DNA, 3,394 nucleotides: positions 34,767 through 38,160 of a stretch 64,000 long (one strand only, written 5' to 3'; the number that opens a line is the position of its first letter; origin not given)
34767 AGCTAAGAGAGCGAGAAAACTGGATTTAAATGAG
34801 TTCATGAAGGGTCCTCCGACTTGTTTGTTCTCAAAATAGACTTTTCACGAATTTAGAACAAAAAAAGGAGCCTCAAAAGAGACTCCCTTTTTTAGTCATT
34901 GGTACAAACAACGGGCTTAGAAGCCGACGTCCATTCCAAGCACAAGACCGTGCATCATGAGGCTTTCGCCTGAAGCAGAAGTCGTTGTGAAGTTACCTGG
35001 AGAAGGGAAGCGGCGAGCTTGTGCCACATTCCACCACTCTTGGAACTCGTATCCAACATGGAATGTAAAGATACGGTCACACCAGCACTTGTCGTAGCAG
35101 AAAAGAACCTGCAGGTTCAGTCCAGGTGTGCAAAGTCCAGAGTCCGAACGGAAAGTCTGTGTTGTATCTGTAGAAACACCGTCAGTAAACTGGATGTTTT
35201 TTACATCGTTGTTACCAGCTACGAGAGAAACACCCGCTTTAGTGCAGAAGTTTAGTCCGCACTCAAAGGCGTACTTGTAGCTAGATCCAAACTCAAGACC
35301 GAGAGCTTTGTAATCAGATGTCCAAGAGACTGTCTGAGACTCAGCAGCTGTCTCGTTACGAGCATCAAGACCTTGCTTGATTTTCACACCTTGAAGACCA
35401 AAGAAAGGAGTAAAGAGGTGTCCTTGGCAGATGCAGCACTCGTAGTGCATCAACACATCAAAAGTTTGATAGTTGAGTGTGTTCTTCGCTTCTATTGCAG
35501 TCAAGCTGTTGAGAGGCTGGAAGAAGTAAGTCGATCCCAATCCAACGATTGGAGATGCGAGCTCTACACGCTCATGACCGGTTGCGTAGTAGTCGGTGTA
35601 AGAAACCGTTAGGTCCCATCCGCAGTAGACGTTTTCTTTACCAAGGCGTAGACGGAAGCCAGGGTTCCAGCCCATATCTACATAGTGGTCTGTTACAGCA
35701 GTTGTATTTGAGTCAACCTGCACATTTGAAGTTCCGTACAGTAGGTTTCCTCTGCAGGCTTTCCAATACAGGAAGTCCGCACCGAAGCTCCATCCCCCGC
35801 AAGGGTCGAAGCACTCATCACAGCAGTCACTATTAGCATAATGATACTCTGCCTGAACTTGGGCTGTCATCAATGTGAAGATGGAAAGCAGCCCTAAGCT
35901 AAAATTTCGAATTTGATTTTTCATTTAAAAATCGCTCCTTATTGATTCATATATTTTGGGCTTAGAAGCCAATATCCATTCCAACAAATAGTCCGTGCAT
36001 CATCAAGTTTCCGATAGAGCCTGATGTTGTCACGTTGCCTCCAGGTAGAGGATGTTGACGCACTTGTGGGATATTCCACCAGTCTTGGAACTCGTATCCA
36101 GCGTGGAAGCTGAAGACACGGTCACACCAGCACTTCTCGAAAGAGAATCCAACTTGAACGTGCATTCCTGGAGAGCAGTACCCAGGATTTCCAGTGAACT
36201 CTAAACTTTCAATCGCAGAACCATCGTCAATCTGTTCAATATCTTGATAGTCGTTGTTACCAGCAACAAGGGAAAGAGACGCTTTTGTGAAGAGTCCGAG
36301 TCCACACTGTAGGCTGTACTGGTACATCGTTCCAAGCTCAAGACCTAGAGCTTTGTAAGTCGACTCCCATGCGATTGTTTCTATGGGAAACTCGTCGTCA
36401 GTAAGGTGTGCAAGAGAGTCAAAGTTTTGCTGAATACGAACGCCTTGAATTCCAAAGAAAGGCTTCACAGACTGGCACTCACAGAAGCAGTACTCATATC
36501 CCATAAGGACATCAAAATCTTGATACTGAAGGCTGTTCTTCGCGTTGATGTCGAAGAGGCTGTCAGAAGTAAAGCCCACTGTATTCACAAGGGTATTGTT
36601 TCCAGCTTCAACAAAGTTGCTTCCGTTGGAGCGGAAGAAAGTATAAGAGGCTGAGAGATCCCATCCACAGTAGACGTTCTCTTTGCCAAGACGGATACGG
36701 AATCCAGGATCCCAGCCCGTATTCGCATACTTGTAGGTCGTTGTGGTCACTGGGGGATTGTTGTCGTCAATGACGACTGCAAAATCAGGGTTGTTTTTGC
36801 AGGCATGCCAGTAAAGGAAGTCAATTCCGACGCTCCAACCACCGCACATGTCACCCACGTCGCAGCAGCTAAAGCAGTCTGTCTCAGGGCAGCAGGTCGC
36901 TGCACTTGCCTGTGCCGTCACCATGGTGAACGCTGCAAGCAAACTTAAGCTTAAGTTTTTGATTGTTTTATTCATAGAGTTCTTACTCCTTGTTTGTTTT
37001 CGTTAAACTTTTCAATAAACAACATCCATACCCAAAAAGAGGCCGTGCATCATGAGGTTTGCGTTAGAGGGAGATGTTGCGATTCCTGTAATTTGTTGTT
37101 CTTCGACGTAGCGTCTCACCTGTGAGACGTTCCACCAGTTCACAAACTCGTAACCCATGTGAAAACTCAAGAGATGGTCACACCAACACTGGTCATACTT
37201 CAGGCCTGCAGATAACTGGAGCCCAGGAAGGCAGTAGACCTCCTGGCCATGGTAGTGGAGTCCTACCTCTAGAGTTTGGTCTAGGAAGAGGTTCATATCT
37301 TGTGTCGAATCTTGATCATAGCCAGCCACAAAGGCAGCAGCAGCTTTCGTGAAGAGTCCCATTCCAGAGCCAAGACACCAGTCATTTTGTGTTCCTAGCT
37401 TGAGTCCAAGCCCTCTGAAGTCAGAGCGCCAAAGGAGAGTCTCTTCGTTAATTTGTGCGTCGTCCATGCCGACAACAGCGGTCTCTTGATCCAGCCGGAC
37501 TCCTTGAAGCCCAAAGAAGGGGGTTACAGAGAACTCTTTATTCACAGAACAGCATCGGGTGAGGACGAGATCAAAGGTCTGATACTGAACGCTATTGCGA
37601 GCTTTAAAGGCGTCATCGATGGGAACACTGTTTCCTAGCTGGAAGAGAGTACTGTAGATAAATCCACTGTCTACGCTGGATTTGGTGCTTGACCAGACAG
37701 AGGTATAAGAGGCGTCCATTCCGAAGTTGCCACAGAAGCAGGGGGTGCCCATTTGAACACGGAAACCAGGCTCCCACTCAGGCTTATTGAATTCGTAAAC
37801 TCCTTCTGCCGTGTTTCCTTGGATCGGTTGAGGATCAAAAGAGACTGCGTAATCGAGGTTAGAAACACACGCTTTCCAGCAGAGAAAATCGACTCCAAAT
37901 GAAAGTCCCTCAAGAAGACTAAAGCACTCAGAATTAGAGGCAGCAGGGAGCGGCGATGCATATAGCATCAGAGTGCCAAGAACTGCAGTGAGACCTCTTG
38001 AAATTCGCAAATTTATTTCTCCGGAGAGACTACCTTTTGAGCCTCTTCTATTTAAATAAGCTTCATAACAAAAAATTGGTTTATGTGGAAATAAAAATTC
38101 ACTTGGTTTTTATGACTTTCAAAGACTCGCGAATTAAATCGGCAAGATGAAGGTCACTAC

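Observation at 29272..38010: Eight-gene tandem array of cysteine-rich beta-barrel OMP paralogues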

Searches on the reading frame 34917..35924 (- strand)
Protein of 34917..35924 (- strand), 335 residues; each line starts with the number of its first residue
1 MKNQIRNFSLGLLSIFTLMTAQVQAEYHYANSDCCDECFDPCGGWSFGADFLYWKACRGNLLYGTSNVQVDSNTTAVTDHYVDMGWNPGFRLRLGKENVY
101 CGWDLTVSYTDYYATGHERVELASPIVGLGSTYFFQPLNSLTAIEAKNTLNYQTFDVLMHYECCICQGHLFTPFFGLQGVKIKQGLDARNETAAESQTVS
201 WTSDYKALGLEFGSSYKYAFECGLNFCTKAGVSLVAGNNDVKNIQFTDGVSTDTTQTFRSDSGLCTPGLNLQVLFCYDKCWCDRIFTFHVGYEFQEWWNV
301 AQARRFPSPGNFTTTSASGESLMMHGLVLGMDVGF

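Call 3: search_protein_families(library=pfam, proteins=[window:34917-35924:-], max_evalue=1)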
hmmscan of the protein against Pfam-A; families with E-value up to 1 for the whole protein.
window:34917-35924:- (335 aa): 2 families
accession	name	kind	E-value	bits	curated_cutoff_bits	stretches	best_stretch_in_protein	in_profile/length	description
PF05150.18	Legionella_OMP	-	6.3e-27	94.7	25.4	1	44-332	8-278/281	Legionella pneumophila major outer membrane protein precursor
PF13505.12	OMP_b-brl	-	0.024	15.2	28.7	0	22-114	88-155/175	Outer membrane protein beta-barrel domain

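Call 4: search_protein_families(library=ncbifam, proteins=[window:34917-35924:-], max_evalue=1)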
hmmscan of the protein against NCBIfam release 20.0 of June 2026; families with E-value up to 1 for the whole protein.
window:34917-35924:- (335 aa): 0 families

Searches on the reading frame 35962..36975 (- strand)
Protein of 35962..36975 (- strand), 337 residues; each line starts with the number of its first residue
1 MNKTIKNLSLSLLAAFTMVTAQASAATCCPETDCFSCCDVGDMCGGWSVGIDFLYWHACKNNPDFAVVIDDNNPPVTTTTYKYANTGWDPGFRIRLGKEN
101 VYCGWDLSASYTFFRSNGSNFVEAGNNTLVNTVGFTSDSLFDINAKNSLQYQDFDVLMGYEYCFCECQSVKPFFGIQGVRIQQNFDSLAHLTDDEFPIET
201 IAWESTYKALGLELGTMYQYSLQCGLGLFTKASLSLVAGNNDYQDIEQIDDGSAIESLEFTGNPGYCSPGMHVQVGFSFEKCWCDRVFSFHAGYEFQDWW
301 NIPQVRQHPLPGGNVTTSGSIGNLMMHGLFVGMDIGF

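Call 3: search_protein_families(library=pfam, proteins=[window:35962-36975:-], max_evalue=1)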
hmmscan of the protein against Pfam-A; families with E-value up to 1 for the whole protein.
window:35962-36975:- (337 aa): 1 family
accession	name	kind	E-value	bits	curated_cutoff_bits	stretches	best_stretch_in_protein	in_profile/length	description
PF05150.18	Legionella_OMP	-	2.6e-32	112.4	25.4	1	44-334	6-278/281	Legionella pneumophila major outer membrane protein precursor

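Call 4: search_protein_families(library=ncbifam, proteins=[window:35962-36975:-], max_evalue=1)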
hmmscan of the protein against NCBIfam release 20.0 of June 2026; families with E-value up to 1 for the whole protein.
window:35962-36975:- (337 aa): 1 family
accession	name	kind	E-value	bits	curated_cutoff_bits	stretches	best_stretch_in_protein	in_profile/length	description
TIGR04223.1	quorum_AgrD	subfamily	0.51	10.6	19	0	8-30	2-24/38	AgrD family cyclic lactone autoinducer peptide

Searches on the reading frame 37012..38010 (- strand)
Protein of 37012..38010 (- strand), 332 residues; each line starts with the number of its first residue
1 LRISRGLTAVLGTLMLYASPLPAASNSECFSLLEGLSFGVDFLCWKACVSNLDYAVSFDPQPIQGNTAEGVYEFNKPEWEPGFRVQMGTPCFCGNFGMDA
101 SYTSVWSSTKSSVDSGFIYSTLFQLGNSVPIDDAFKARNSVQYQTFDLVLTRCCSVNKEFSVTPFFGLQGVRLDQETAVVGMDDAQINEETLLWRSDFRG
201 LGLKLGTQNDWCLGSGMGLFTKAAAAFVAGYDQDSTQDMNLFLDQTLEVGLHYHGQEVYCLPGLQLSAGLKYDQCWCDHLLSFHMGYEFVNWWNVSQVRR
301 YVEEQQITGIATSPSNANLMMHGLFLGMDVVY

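Call 3: search_protein_families(library=pfam, proteins=[window:37012-38010:-], max_evalue=1)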
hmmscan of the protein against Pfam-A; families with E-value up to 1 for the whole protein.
window:37012-38010:- (332 aa): 3 families
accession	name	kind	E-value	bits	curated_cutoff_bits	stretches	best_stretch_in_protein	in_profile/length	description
PF05150.18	Legionella_OMP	-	5.8e-30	104.6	25.4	1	36-331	9-280/281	Legionella pneumophila major outer membrane protein precursor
PF07585.17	BBP7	-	0.0037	16.9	26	1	233-330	246-348/350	Putative beta barrel porin-7 (BBP7)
PF22626.3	LysX_preATP_grasp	-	0.25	12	27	1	139-172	41-74/84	LysX preATP-grasp domain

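Call 4: search_protein_families(library=ncbifam, proteins=[window:37012-38010:-], max_evalue=1)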
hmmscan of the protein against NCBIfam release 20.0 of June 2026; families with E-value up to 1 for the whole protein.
window:37012-38010:- (332 aa): 0 families
